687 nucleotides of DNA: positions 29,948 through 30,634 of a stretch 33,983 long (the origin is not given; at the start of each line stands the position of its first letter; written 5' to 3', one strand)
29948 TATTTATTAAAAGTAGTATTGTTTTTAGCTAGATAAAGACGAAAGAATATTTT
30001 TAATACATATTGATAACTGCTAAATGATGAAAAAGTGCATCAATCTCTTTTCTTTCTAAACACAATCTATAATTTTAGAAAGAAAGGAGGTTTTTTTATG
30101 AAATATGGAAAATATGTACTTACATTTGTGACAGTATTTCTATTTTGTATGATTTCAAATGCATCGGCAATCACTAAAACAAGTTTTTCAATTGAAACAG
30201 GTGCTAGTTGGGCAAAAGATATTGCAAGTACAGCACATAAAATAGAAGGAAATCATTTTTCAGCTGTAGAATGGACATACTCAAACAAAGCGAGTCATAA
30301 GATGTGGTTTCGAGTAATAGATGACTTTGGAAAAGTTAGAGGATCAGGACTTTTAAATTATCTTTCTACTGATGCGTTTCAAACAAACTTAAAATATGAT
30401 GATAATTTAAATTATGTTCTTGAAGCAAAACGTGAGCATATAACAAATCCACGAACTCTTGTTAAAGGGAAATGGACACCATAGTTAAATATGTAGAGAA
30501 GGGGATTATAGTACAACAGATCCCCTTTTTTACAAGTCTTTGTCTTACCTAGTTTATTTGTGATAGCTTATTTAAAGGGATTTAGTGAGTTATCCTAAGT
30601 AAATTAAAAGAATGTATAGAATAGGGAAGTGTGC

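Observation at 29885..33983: Tandem array of cassettes pairing a small secreted protein with a MacB-like ABC transporter: near-identical flanks around a highly diverged core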

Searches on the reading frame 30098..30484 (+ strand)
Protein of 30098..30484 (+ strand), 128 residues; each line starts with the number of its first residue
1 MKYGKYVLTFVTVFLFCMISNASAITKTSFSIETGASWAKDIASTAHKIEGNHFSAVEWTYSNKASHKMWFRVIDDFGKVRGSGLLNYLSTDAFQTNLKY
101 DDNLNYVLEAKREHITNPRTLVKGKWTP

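Call 4: search_protein_families(library=pfam, proteins=[window:30098-30484:+], max_evalue=1)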
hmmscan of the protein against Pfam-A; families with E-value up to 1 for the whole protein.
window:30098-30484:+ (128 aa): 1 family
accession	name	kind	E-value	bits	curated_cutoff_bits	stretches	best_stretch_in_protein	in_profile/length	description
PF02753.23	PapD_C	-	0.19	12.5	22.8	1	54-80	33-61/63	Pili assembly chaperone PapD, C-terminal domain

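Call 7: search_protein_families(library=ncbifam, proteins=[window:30098-30484:+], max_evalue=1)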
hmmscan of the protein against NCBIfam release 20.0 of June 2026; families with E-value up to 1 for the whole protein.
window:30098-30484:+ (128 aa): 1 family
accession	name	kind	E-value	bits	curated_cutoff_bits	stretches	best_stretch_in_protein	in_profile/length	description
NF053703.1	Mn_SBP_EfaA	exception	0.066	12.3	485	1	20-58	83-121/310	Mn/Fe ABC transporter substrate-binding lipoprotein EfaA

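Call 8: find_homologous_proteins(query=window:30098-30484:+, max_evalue=0.001)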
Query window:30098-30484:+ (128 aa): 8 proteins with E <= 0.001 among 18 candidates.
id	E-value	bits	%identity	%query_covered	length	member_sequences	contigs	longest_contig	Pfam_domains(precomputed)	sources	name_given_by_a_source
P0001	1.1e-78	279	97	100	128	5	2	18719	-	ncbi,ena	-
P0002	4.9e-72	258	91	100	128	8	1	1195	-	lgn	-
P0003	1.1e-71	257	89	100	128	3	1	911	-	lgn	-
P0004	1.4e-57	211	77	100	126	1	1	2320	-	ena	-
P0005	7.8e-44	167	66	100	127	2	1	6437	-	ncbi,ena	-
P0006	6.5e-42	160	65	100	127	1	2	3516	-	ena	-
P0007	7.2e-41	157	61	100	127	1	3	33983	-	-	-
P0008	9.3e-40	153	61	100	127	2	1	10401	-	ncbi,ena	-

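Call 9: find_encoding_contigs(protein=window:30098-30484:+, flank=10000, max_places=6)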
Protein window:30098-30484:+ (128 aa): 2 contigs read that carry it; 1 place shown.
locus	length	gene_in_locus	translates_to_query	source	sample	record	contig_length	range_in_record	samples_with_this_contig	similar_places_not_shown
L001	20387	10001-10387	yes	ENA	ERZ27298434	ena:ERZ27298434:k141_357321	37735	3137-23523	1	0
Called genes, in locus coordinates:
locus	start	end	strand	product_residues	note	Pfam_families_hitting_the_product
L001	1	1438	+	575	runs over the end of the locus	PF05496:RuvB_N (faint), PF13177:DNA_pol3_delta2, PF13401:AAA_22 (faint), PF00004:AAA, PF07728:AAA_5 (faint), PF22608:DNAX_ATPase_lid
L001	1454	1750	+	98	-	PF02575:YbaB_DNA_bd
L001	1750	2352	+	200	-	PF21176:RecR_HhH, PF02132:RecR_ZnF, PF01751:Toprim (weak), PF13662:Toprim_4, PF21175:RecR_C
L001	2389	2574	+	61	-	PF07441:BofA (weak)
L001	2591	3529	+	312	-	PF13177:DNA_pol3_delta2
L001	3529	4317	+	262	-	PF04468:PSP1, PF28472:PSP1_3rd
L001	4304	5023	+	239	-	PF05175:MTS, PF05971:Methyltransf_10 (weak), PF13847:Methyltransf_31, PF13649:Methyltransf_25 (faint), PF07669:Eco57I (faint)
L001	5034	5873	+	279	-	PF00590:TP_methylase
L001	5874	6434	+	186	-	PF01195:Pept_tRNA_hydro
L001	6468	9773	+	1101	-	PF17757:UvrB_inter, PF02559:CarD_TRCF_RID, PF00270:DEAD, PF00271:Helicase_C, PF03461:TRCF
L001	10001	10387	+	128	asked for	-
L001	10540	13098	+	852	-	PF00005:ABC_tran, PF02687:FtsX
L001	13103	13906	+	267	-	-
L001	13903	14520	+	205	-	-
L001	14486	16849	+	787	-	PF00005:ABC_tran, PF02463:SMC_N, PF02687:FtsX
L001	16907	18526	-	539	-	PF01368:DHH, PF00571:CBS (weak), PF07085:DRTGG, PF02833:DHHA2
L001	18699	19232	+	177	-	PF04014:MazE_antitoxin, PF15714:SpoVT_C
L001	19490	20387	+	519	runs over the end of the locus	PF00133:tRNA-synt_1, PF01406:tRNA-synt_1e (weak), PF01921:tRNA-synt_1f (faint), PF09334:tRNA-synt_1g, PF00133:tRNA-synt_1, PF19303:Anticodon_3 (weak)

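Call 11: find_encoding_contigs(protein=P0001, flank=10000, max_places=10)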
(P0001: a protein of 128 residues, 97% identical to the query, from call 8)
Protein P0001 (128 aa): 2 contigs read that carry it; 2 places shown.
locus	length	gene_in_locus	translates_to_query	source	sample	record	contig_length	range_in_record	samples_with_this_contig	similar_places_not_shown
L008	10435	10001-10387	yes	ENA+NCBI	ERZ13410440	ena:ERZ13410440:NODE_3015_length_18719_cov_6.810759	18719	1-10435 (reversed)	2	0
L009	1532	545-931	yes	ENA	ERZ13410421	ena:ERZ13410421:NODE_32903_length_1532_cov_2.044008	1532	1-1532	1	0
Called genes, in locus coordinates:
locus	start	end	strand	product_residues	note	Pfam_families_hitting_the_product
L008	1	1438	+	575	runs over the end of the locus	PF05496:RuvB_N (faint), PF13177:DNA_pol3_delta2, PF13401:AAA_22 (faint), PF00004:AAA, PF07728:AAA_5 (faint), PF22608:DNAX_ATPase_lid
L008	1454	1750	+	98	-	PF02575:YbaB_DNA_bd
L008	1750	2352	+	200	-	PF21176:RecR_HhH, PF02132:RecR_ZnF, PF01751:Toprim (weak), PF13662:Toprim_4, PF21175:RecR_C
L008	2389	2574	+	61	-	PF07441:BofA (weak)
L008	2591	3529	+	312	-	PF13177:DNA_pol3_delta2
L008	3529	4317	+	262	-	PF04468:PSP1, PF28472:PSP1_3rd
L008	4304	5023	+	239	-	PF05175:MTS, PF05971:Methyltransf_10 (weak), PF13847:Methyltransf_31, PF13649:Methyltransf_25 (faint), PF07669:Eco57I (faint)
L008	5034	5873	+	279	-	PF00590:TP_methylase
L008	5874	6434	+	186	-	PF01195:Pept_tRNA_hydro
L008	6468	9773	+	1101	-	PF17757:UvrB_inter, PF02559:CarD_TRCF_RID, PF00270:DEAD, PF00271:Helicase_C, PF03461:TRCF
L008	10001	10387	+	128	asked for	-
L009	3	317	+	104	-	?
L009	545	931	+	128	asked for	-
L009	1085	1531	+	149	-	?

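Call 17: find_related_loci(query=A2, collection=genome_contigs, flank=10000)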
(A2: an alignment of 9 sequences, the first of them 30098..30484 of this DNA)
Query A2 (128 aa) in genome_contigs; peptide patterns used: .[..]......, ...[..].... (x = any residue, [..] = any of these).
263 stretches matched a pattern; 1 encode a relative of the query (tblastn E <= 1e-3); 1 distinct loci.
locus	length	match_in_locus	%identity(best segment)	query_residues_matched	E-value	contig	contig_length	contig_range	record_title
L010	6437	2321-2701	66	1-128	4e-51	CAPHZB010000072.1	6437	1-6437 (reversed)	MAG TPA_asm: uncultured Bacilli bacterium isolate MGBC119797 genome assembly, contig: MGBC119797.72, whole genome shotgu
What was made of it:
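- The organism lives in the gut (MGBC MAG, call 17).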

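Call 22: find_related_loci(query=A2, collection=metagenome_contigs, flank=10000)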
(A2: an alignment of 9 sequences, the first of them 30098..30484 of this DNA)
Query A2 (128 aa) in metagenome_contigs; peptide patterns used: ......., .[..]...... (x = any residue, [..] = any of these).
90 stretches matched a pattern; 6 encode a relative of the query (tblastn E <= 1e-3); 6 distinct loci.
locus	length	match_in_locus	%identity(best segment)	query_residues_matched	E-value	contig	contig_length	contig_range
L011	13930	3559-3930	37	5-126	6e-23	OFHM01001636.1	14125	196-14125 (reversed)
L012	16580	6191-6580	37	5-128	8e-23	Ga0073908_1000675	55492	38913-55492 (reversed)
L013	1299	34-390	33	5-117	3e-17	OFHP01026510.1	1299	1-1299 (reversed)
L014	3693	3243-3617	33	5-128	2e-15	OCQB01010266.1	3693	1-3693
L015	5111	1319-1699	35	1-126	4e-15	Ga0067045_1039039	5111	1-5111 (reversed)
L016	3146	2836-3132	29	5-100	1e-7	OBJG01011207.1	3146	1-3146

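Call 23: predict_structure(alignment_id=A2)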
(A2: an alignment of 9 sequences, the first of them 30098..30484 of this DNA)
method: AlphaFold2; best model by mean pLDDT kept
length: 128 residues; sequences in the alignment: 9
mean_pLDDT: 78.8   pTM: 0.71
mean pLDDT of the five models: 78.8, 75.0, 72.0, 57.8, 55.5
residues with pLDDT >= 90: 41; 70-90: 56; 50-70: 9; < 50: 22
segments of 3 or more residues with pLDDT < 50: 1-18, 20-23
pLDDT, mean of each block of 10 residues (from residue 1): 45 47 68 91 79 85 85 92 90 88 87 80 91
secondary structure, 60 per line:
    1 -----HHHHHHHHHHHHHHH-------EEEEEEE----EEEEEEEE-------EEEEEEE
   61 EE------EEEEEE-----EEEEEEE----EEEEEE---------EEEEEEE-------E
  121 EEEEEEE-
elements in order: H6-20 E28-34 E39-46 E54-62 E69-74 E80-86 E91-96 E106-112 E120-127
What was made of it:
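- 30098..30484 (+): SP1, a 128-aa secreted protein. Signal peptide 30098-30169 (cleavage after ASA). Mature domain 30170-30481, 104 aa, 11.9 kDa, pI 9.2, no Cys. AF2 model has 8 beta-strands, and the 10-residue blocks from residue 31 on average pLDDT 79-92 (call 23).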

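Call 25: search_protein_representatives(alignment_id=A2)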
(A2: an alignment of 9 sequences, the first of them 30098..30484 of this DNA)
Query: 9 sequences, 126 profile positions. Proteins with E-value up to 0.001 (for the whole library): 78; up to 1e-10: 39; up to 1e-30: 1. The best 78 are listed.
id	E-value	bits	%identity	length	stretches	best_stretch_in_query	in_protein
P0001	3.5e-71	253.4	-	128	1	1-126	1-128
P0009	5.8e-30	120.1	-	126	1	1-125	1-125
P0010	7.7e-30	119.7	-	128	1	10-125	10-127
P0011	1.6e-25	105.7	-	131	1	1-126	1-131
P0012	2.4e-25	105.2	-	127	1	1-125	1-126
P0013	4.5e-23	97.9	-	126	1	1-126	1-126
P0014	1.8e-21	92.7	-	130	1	18-126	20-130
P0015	9.6e-20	87.1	-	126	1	12-126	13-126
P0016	1.3e-19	86.7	-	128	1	1-125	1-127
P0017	5.8e-18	81.4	-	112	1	18-125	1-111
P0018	5.8e-17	78.1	-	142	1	18-126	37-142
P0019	6.7e-17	77.9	-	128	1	7-126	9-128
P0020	1.2e-16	77.1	-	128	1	5-125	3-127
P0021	8.8e-16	74.3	-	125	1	9-126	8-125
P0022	1.6e-15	73.4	-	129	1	12-126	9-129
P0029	1.5e-13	67.1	-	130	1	19-124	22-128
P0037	1.9e-12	63.5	-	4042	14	33-92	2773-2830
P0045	7.1e-11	58.4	-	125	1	25-126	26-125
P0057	4.0e-09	52.8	-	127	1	14-126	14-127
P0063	7.8e-08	48.6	-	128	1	26-124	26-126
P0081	4.8e-04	36.4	-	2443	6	73-106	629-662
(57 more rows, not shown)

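Call 27: fold_search(model_id=the predicted structure, library=pdb)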
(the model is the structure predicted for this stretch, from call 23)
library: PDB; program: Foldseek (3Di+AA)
matches with E <= 10: 1476; with E <= 0.001: 0
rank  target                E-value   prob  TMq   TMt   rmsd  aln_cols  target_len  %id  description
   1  9ib7_A                1.6e-03  1.00  0.36  0.35   9.5       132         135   11  Tumor necrosis factor-like lectin PLTL from Photorhabdus laumondii in complex with Blood group B trisaccharide (released 2025-10-29)
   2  9ib7_C                1.7e-03  1.00  0.44  0.42   6.6       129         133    8  Tumor necrosis factor-like lectin PLTL from Photorhabdus laumondii in complex with Blood group B trisaccharide (released 2025-10-29)
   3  9ib9_B                2.4e-03  1.00  0.47  0.44   5.9       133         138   10  Tumor necrosis factor-like lectin PLTL from Photorhabdus laumondii in complex with B Lewis b pentasaccharide (released 2025-10-29)
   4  9ib6                  2.8e-03  1.00  0.45  0.43   6.7       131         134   10  Apo form of Tumor necrosis factor-like lectin PLTL from Photorhabdus laumondii (released 2025-10-29)
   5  9ib7_B                4.1e-03  1.00  0.39  0.37   6.6       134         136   10  Tumor necrosis factor-like lectin PLTL from Photorhabdus laumondii in complex with Blood group B trisaccharide (released 2025-10-29)
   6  9i0y_a                4.1e-03  0.94  0.30  0.33   7.6       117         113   10  Recombinant Ena2A fibers (released 2025-03-12)
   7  9i0y_0                4.1e-03  0.94  0.30  0.33   7.6       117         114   10  Recombinant Ena2A fibers (released 2025-03-12)
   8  7bhq_D                6.0e-03  0.97  0.33  0.24  14.6       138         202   13  In situ assembled Salmonella FlgD hook cap complex (released 2021-05-05)
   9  8hhv_A                6.3e-03  1.00  0.50  0.16   4.0       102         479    8  endo-alpha-D-arabinanase EndoMA1 from Microbacterium arabinogalactanolyticum (released 2023-08-16)
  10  2xom_A                6.3e-03  1.00  0.40  0.37   6.5       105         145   12  Atomic resolution structure of TmCBM61 in complex with beta-1,4- galactotriose (released 2010-09-08)
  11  3x0t_A                6.3e-03  0.99  0.41  0.45   6.0       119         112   13  Crystal structure of PirA (released 2015-08-26)
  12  4jdo_B                7.1e-03  0.99  0.42  0.27   8.4       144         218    8  Secreted chlamydial protein pgp3, coiled-coil deletion (released 2013-06-05)
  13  7bhq_C                7.4e-03  0.91  0.32  0.23  14.5       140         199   13  In situ assembled Salmonella FlgD hook cap complex (released 2021-05-05)
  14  9rkv_O                7.4e-03  0.90  0.29  0.10  15.3       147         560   10  Agrobacterium phage 7-7-1 tail fibers (released 2025-12-10)
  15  3x0t_B                8.7e-03  0.99  0.41  0.46   6.0       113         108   12  Crystal structure of PirA (released 2015-08-26)
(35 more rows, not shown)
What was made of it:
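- On Lactococcin 972 family bacteriocin: The model is an 8-strand jelly roll of 104 aa (calls 23, 27).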

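Call 28: search_protein_families(library=pfam, alignment_id=A3, max_evalue=0.1)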
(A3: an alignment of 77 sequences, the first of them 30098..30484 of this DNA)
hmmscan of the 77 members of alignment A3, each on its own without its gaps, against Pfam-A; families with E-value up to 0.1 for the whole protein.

A. member 1, window:30098-30484:+ (128 aa): 0 families

B. families by the number of members that match (of 77 scanned): 33 families (the first 25 are shown)
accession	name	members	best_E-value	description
PF21331.3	Isoamylase_C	3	0.035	Isoamylase, C-terminal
PF12888.12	Lipid_bd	2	0.0073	Lipid-binding putative hydrolase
PF07437.17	YfaZ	2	0.014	YfaZ precursor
PF13073.11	DUF3937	1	0.0028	Protein of unknown function (DUF3937)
PF10916.13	DUF2712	1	0.0029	Protein of unknown function (DUF2712)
PF00197.24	Kunitz_legume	1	0.0062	Trypsin and protease inhibitor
PF17385.8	LBP_M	1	0.007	Lacto-N-biose phosphorylase central domain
PF12708.12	Pect-lyase_RHGA_epim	1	0.012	Rhamnogalacturonase A/epimerase, pectate lyase-like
PF01014.23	Uricase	1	0.016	Uricase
PF15524.11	Ntox17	1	0.022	Novel toxin 17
PF02259.29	FAT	1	0.023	FAT domain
PF22358.2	MfA4_C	1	0.026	Minor fimbrium tip subunit MfA4, C-terminal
PF09230.16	DFF40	1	0.031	DNA fragmentation factor 40 kDa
PF16723.11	DUF5065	1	0.034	Domain of unknown function (DUF5065)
PF00801.26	PKD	1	0.034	PKD domain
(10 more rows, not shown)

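Call 29: search_solved_structures(query=A3, max_evalue=10)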
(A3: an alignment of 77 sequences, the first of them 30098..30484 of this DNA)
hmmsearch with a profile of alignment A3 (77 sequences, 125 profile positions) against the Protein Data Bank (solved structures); distinct sequences matched with E-value up to 10: 2.
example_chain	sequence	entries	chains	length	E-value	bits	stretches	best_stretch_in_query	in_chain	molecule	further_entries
9uvr_A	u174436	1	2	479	0.16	15.2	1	1-93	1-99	Surface protein, putative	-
9rqu_AAA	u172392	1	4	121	0.84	12.8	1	40-109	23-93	REM1.1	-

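Call 34: search_protein_families(library=pfam, proteins=[L011:606-2357:+, L011:4034-4915:+, L011:4902-5537:+, L011:5534-6241:+, L011:6219-6866:+, L011:6943-8337:+, L012:2667-5927:+, L001:13091-13906:+, L001:13897-14520:+, L001:14486-16849:+], max_evalue=0.01)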
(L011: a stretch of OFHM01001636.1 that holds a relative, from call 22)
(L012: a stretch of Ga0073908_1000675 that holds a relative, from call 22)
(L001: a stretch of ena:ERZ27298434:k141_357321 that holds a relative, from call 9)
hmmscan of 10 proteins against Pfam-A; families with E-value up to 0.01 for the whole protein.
L011:606-2357:+ (583 aa): 0 families

L011:4034-4915:+ (293 aa): 0 families

L011:4902-5537:+ (211 aa): 0 families

L011:5534-6241:+ (235 aa): 0 families

L011:6219-6866:+ (215 aa): 2 families
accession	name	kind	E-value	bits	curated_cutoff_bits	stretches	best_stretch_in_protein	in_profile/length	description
PF00005.33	ABC_tran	-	2e-21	77.5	25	1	31-161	11-136/137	ABC transporter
PF13304.12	AAA_21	-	0.00045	20.8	27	0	131-194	236-299/304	AAA domain, putative AbiEii toxin, Type IV TA system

L011:6943-8337:+ (464 aa): 5 families
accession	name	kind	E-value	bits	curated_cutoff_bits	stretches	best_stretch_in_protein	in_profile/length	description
PF01522.26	Polysacc_deac_1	-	5.6e-28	97.8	23.1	1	255-368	3-116/124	Polysaccharide deacetylase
PF16403.11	Bact_surface_Ig-like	-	8.3e-11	42.2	27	2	206-243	34-70/71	Bacterial surface protein, Ig-like domain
PF07523.18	Big_3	-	3.5e-07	30.8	21.2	1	58-91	35-67/68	Bacterial Ig-like domain (group 3)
PF13583.11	Reprolysin_4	-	0.0014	18.7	22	0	252-315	86-150/203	Metallo-peptidase family M12B Reprolysin-like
PF10096.14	DUF2334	-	0.0031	17.5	26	1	295-328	52-85/203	Uncharacterized protein conserved in bacteria (DUF2334)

L012:2667-5927:+ (1086 aa): 5 families
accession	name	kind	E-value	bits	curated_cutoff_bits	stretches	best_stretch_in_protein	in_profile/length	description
PF00176.29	SNF2-rel_dom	-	3.8e-72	243.3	24.9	1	633-909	1-290/290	SNF2-related domain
PF08455.15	SNF2_assoc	-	1.3e-37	130.1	27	1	265-614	11-364/373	Bacterial SNF2 helicase associated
PF00271.37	Helicase_C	-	6.1e-24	84.8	23.5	1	920-1031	2-110/110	Helicase conserved C-terminal domain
PF04851.21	ResIII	-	7.6e-11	42.6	22.5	1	630-783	4-163/164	Type III restriction enzyme, res subunit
PF00270.35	DEAD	-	1.4e-08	35.1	26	1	650-785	16-162/167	DEAD/DEAH box helicase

L001:13091-13906:+ (271 aa): 0 families

L001:13897-14520:+ (207 aa): 0 families

L001:14486-16849:+ (787 aa): 7 families
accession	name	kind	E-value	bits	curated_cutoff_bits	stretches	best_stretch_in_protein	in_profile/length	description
PF00005.33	ABC_tran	-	1.5e-34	120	25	1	21-167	1-136/137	ABC transporter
PF02687.27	FtsX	-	5.7e-11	43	25.5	1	658-779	1-120/120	FtsX-like permease C-terminal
PF02463.25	SMC_N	-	5.6e-08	32.9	40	1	29-211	22-211/220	RecF/RecN/SMC N terminal domain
PF13304.12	AAA_21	-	0.00021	21.9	27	0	123-197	221-299/304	AAA domain, putative AbiEii toxin, Type IV TA system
PF13555.12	AAA_29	-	0.0013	18.9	27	1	26-48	17-39/61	P-loop containing region of AAA domain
PF03193.22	RsgA_GTPase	-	0.0042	17.4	30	0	12-53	88-128/174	RsgA GTPase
PF19852.4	DUF6327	-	0.0095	17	24.1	0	280-341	8-67/83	Family of unknown function (DUF6327)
